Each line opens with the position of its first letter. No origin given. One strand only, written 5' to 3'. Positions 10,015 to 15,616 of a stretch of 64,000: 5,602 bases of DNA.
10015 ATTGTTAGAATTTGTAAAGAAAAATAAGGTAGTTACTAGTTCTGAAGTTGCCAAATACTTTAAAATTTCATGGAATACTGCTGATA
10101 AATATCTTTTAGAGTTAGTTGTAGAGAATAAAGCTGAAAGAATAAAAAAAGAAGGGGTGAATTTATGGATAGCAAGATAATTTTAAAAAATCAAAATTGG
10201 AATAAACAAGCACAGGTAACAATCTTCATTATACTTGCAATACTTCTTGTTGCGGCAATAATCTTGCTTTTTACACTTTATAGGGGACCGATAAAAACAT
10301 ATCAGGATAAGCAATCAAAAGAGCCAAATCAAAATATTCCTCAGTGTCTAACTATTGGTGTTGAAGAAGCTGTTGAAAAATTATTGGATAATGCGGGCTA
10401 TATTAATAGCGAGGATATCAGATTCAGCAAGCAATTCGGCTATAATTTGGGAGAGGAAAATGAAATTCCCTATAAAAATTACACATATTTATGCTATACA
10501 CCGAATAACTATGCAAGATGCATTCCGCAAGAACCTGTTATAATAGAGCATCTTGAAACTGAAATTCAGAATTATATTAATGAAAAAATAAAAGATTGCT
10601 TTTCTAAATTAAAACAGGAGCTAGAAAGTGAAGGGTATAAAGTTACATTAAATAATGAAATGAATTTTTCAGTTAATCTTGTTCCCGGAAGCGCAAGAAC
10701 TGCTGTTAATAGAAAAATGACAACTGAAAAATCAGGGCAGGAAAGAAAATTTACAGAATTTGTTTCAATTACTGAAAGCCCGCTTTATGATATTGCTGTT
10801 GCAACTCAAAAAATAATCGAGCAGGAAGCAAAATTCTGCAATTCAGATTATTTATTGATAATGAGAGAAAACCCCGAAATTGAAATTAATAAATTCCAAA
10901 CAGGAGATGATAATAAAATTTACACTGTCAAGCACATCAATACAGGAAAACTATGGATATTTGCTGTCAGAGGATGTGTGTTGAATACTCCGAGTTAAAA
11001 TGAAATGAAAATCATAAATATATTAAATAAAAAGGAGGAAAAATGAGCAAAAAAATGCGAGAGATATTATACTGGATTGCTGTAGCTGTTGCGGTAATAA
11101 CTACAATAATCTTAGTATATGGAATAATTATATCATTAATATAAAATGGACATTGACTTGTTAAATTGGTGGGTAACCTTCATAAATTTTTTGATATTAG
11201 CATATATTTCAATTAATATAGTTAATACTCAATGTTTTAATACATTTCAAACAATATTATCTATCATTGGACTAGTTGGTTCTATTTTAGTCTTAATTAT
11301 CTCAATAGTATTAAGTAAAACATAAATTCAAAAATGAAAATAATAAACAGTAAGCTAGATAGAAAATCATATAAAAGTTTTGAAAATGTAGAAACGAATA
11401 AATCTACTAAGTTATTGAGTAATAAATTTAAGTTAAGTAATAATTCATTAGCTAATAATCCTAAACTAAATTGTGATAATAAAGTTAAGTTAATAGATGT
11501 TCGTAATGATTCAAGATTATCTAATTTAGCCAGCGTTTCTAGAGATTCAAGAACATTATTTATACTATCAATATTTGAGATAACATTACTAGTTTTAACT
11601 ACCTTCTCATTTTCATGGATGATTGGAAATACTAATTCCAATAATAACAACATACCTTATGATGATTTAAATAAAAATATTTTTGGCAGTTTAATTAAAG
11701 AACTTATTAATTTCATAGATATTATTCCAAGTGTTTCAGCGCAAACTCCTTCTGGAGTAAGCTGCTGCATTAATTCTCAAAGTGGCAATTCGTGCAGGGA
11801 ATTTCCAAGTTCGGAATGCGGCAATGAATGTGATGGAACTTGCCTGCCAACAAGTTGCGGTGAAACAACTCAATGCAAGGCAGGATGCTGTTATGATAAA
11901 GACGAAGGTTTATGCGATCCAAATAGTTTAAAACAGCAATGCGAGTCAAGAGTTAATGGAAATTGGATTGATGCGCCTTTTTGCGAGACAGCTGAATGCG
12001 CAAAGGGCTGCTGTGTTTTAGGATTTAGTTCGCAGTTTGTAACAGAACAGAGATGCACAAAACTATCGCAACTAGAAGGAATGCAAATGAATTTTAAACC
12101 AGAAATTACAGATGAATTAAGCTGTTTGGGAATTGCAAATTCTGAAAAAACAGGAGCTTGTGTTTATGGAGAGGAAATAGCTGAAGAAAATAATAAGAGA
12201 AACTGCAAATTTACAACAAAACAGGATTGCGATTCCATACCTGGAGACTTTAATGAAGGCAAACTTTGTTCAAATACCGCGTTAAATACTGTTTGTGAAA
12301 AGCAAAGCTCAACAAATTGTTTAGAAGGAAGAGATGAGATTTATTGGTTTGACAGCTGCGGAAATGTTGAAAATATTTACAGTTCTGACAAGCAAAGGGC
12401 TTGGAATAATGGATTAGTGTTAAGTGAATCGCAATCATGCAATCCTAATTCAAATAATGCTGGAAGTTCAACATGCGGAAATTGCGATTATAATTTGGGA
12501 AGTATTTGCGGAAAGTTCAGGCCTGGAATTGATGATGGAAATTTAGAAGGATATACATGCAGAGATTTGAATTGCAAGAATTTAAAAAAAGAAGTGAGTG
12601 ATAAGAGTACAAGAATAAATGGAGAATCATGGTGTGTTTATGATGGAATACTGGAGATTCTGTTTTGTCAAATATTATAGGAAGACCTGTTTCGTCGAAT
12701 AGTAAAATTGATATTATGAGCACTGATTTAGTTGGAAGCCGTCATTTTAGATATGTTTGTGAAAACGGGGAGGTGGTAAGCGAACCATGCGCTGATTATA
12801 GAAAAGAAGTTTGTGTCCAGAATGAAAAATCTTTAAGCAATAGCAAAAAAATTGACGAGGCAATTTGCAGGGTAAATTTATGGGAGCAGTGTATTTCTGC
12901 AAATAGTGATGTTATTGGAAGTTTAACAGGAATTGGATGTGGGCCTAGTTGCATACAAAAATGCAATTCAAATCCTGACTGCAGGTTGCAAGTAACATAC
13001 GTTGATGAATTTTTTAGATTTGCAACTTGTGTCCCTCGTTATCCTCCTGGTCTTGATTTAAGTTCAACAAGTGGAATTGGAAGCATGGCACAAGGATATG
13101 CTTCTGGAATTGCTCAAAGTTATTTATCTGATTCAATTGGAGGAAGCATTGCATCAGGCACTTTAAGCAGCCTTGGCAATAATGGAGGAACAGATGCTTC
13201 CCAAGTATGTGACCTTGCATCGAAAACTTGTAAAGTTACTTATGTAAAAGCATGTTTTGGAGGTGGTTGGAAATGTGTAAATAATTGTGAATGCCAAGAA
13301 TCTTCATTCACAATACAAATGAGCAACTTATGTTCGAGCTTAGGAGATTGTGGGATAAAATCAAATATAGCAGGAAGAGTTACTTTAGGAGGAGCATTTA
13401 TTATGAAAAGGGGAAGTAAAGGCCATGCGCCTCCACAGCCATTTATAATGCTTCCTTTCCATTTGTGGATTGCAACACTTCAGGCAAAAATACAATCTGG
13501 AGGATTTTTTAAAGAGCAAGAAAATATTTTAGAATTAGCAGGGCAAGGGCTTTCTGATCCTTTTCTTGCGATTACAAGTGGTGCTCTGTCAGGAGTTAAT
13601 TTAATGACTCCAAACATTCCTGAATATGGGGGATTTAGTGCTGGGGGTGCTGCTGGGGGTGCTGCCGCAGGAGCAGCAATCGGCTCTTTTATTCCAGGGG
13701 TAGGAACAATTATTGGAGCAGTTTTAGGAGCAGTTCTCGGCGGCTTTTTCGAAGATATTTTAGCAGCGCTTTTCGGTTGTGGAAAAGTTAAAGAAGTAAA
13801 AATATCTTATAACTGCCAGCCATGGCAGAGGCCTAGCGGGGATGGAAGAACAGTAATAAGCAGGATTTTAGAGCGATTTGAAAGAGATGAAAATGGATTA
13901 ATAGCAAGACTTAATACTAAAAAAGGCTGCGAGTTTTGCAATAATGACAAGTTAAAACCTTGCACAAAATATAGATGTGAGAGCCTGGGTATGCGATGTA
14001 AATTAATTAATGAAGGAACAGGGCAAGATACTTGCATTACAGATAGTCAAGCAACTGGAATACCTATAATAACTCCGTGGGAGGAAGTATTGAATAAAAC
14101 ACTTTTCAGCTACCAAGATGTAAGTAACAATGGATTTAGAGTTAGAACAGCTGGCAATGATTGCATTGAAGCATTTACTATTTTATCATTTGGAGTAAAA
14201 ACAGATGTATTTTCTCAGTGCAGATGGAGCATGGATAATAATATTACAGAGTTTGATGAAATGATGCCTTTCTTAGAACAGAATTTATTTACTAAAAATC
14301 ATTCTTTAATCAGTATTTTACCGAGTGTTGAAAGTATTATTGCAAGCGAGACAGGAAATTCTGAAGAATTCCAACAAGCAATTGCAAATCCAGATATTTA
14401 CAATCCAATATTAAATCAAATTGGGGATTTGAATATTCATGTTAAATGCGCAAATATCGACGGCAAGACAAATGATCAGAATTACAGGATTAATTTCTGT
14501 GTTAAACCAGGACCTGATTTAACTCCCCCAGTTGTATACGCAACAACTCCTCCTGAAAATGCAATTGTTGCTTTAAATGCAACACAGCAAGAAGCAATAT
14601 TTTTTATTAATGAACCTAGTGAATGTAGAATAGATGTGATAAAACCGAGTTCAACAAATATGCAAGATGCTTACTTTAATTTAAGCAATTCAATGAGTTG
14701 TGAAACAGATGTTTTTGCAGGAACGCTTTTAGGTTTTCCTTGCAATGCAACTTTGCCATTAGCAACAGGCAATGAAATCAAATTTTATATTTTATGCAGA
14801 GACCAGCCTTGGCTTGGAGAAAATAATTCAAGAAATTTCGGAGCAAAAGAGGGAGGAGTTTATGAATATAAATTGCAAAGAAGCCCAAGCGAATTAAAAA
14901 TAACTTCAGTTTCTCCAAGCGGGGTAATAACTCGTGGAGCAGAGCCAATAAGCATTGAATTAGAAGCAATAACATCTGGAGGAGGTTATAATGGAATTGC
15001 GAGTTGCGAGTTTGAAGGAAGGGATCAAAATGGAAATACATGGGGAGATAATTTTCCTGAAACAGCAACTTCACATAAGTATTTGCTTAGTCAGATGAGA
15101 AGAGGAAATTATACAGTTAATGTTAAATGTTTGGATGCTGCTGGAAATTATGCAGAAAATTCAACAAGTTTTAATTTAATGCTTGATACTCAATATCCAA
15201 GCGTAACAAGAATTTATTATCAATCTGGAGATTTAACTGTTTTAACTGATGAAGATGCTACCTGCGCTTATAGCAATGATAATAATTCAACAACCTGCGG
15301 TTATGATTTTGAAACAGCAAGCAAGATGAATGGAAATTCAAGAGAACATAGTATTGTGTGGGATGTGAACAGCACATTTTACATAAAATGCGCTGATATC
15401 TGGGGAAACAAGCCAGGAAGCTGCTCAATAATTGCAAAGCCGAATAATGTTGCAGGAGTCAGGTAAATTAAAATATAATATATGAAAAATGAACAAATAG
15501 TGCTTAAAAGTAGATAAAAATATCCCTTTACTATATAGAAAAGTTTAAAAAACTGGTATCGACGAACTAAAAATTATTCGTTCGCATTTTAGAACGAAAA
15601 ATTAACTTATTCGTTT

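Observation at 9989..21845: Tandemly duplicated, diverged surface module: pilin-like protein plus giant Cys-rich membrane protein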

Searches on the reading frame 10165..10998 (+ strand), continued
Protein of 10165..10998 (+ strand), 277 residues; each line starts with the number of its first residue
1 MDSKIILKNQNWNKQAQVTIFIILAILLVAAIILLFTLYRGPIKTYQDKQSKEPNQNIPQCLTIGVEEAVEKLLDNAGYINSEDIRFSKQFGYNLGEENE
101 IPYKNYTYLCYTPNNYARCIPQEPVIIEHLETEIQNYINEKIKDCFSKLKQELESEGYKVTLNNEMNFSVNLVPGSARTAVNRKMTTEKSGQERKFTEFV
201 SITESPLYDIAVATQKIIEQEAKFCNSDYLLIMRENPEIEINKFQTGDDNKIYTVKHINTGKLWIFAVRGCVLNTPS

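Call 52: fold_search(model_id=the predicted structure, library=pdb)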
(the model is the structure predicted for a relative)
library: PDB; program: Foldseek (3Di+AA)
matches with E <= 10: 1827; with E <= 0.001: 520
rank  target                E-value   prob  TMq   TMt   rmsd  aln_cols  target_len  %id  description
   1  4yfd_A                7.7e-14  1.00  0.11  0.20  29.1       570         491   11  Crystal structure PTP delta Ig1-Fn2 in complex with IL-1RAcP (released 2015-05-06)
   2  5xwt_A                6.2e-12  1.00  0.11  0.23  21.6       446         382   10  Crystal structure of PTPdelta Ig1-Fn1 in complex with SALM5 LRR-Ig (released 2018-06-06)
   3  7ceg_A                7.2e-12  1.00  0.11  0.23  22.1       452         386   10  Crystal structure of the complex between mouse PTP delta and neuroligin-3 (released 2021-02-24)
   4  9flw_A                9.9e-12  1.00  0.10  0.19  32.4       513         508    9  CryoEM structure of the fragment-6 (3571-4078) in the grappling hook protein A (GhpA) in the bacterium Aureispira sp.  (released 2024-10-16)
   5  9flp_A                3.0e-11  1.00  0.10  0.12  26.3       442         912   12  CryoEM structure of the neck (1403-2314) in the grappling hook protein A (GhpA) in the bacterium Aureispira sp. CCB-QB (released 2024-10-16)
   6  2jll                  3.3e-11  1.00  0.12  0.29  19.8       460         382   10  Crystal structure of NCAM2 IgIV-FN3II (released 2009-11-17)
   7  4pbx                  3.3e-11  1.00  0.10  0.18  18.1       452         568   11  Crystal structure of the six N-terminal domains of human receptor protein tyrosine phosphatase sigma (released 2014-11-12)
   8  5xwt_C                1.6e-10  1.00  0.11  0.24  21.7       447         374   10  Crystal structure of PTPdelta Ig1-Fn1 in complex with SALM5 LRR-Ig (released 2018-06-06)
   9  5lf5_A                1.9e-10  1.00  0.10  0.19  34.7       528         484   11  Myelin-associated glycoprotein (MAG) deglycosylated full extracellular domain with co-purified ligand (released 2016-12-14)
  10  9ijj_C                3.4e-10  1.00  0.09  0.10  36.5       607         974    9  In situ structure of the central apparatus in mouse sperm axoneme. (released 2025-06-04)
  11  5szr_B                8.8e-10  1.00  0.09  0.20  27.0       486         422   12  Protocadherin Gamma B2 extracellular cadherin domains 3-6 (released 2016-10-19)
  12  7stz_C                1.5e-09  1.00  0.11  0.20  25.5       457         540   12  Crystal Structure of Human E-cadherin EC1-5 bound by mouse monoclonal antibody Fab mAb-1_19A11 (released 2022-01-26)
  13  5szq_A                1.5e-09  1.00  0.09  0.19  26.2       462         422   13  Protocadherin Gamma A4 extracellular cadherin domains 3-6 (released 2016-11-02)
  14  5szr_A                1.7e-09  1.00  0.09  0.20  27.5       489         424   12  Protocadherin Gamma B2 extracellular cadherin domains 3-6 (released 2016-10-19)
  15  5k6w_A                2.8e-09  1.00  0.12  0.23  14.1       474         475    9  Sidekick-1 immunoglobulin domains 1-5 (released 2016-09-28)
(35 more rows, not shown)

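Call 64: fold_search(model_id=the predicted structure, library=viral)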
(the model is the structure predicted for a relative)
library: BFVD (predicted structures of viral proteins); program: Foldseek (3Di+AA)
matches with E <= 10: 1169; with E <= 0.001: 356
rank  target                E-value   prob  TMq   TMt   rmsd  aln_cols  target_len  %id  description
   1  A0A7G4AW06            2.5e-12  1.00  0.10  0.11  21.4       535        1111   11  Minor tail protein [Streptomyces phage Coruscant]
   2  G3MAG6                2.5e-12  1.00  0.09  0.09  36.8       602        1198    9  Gp425 [Bacillus phage G]
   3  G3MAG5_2              3.2e-12  1.00  0.09  0.13  39.6       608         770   10  Gp424 [Bacillus phage G]
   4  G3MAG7                3.6e-12  1.00  0.12  0.12  28.4       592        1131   11  Gp426 [Bacillus phage G]
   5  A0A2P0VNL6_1          1.4e-11  1.00  0.11  0.13  25.7       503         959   14  Fibronectin type III domain-containing protein [Tetraselmis virus 1]
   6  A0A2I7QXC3            2.1e-11  1.00  0.11  0.22  35.1       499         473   10  (no name in the UniProt tables at hand)
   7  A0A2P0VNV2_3          2.2e-11  1.00  0.11  0.10  29.0       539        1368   13  Fibronectin type III domain-containing protein [Tetraselmis virus 1]
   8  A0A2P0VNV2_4          2.5e-11  1.00  0.10  0.09  24.9       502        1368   14  Fibronectin type III domain-containing protein [Tetraselmis virus 1]
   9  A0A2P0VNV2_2          4.4e-11  1.00  0.10  0.09  30.3       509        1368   14  Fibronectin type III domain-containing protein [Tetraselmis virus 1]
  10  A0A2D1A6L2            6.0e-11  1.00  0.09  0.09  27.4       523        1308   12  Minor tail protein [Rhodococcus phage Trina]
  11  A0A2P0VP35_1          7.4e-11  1.00  0.14  0.12  15.2       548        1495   12  Fibronectin type III domain-containing protein [Tetraselmis virus 1]
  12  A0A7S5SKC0            7.8e-11  1.00  0.10  0.12  23.6       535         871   11  (no name in the UniProt tables at hand)
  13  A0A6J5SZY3            1.0e-10  1.00  0.11  0.10  21.1       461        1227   12  Ig [uncultured Caudovirales phage]
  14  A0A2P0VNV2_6          1.2e-10  1.00  0.09  0.08  29.2       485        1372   13  Fibronectin type III domain-containing protein [Tetraselmis virus 1]
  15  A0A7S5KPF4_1          1.5e-10  1.00  0.10  0.10  21.0       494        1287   12  Host specificity protein J [Bacteriophage DSS3_VP1]
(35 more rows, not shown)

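Call 87: search_protein_representatives(alignment_id=A2)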
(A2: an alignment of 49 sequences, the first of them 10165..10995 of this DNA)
Query: 49 sequences, 258 profile positions. Proteins with E-value up to 0.001 (for the whole library): 7141; up to 1e-10: 3303; up to 1e-30: 613. The best 150 are listed.
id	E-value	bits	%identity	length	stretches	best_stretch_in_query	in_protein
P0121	5.4e-104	363.3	-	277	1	3-258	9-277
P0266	1.1e-93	329.6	-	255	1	7-256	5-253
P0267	5.5e-93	327.3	-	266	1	4-257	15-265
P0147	2.7e-89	315.1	-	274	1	4-257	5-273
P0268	1.1e-88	313.2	-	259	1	1-257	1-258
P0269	2.6e-86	305.4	-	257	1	6-257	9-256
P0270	6.4e-86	304.1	-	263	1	5-255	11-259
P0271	3.3e-85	301.8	-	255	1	5-258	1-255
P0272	3.5e-85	301.7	-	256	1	4-257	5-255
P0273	2.9e-84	298.7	-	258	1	6-257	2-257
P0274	3.3e-84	298.5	-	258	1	3-256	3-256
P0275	4.9e-84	297.9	-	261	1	4-257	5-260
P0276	1.5e-83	296.3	-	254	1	4-257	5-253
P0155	9.5e-83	293.7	-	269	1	3-258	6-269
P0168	4.5e-82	291.5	-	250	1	6-257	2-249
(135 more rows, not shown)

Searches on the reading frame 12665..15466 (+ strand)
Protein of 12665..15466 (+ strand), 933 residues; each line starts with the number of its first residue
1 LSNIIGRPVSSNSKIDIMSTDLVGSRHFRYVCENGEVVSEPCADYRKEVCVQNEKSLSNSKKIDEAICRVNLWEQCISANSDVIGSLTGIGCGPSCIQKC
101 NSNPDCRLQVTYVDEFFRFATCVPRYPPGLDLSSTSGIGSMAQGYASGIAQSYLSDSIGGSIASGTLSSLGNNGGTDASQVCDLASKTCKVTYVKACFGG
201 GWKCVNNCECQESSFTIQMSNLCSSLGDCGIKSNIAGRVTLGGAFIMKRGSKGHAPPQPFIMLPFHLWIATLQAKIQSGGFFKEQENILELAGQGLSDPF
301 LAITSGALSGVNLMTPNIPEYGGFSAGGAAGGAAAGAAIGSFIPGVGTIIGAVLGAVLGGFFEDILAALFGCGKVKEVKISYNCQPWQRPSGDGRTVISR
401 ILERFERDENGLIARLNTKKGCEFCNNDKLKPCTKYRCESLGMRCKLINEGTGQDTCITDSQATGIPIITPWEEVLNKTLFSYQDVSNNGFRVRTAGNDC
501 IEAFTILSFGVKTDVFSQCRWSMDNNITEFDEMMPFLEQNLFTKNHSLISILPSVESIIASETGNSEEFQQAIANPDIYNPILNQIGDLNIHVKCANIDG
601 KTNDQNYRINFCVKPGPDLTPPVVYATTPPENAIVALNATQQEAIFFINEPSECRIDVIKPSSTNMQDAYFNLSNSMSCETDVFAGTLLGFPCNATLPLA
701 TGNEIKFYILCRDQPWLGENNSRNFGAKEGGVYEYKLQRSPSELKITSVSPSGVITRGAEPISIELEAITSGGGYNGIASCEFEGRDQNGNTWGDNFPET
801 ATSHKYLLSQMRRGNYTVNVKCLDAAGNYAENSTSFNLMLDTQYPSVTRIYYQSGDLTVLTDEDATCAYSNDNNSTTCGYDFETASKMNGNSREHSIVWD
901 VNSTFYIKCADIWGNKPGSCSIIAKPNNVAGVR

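Call 12: search_protein_families(library=pfam, proteins=[window:12665-15466:+], max_evalue=0.1)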
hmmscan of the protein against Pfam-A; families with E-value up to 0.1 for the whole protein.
window:12665-15466:+ (933 aa): 8 families
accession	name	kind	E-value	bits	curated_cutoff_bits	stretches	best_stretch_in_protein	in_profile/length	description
PF13488.11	Gly-zipper_Omp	-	0.00049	20.4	25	1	327-361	1-37/46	Glycine zipper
PF05433.20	Rick_17kDa_Anti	-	0.0032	17.8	24.2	1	327-360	1-40/43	Glycine zipper 2TM domain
PF13441.11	Gly-zipper_YMGG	-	0.0039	17.3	28.9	1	326-360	8-40/45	YMGG-like Gly-zipper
PF19077.6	Big_13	-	0.0083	17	27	1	808-842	69-102/102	Bacterial Ig-like domain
PF13436.11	Gly-zipper_OmpA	-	0.05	13.9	27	0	325-361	4-42/44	Glycine-zipper domain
PF21724.2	DUF6861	-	0.07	13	28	0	326-360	44-78/194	Family of unknown function (DUF6861)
PF07495.19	Y_Y_Y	-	0.085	13.2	26.6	0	812-838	36-62/65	Y_Y_Y domain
PF24421.1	Ig_J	-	0.097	13.2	29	0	799-834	61-96/104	Tip attachment protein J, Ig-like domain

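Call 13: search_protein_families(library=ncbifam, proteins=[window:12665-15466:+], max_evalue=0.1)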
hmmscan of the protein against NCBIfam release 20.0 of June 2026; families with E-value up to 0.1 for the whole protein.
window:12665-15466:+ (933 aa): 0 families
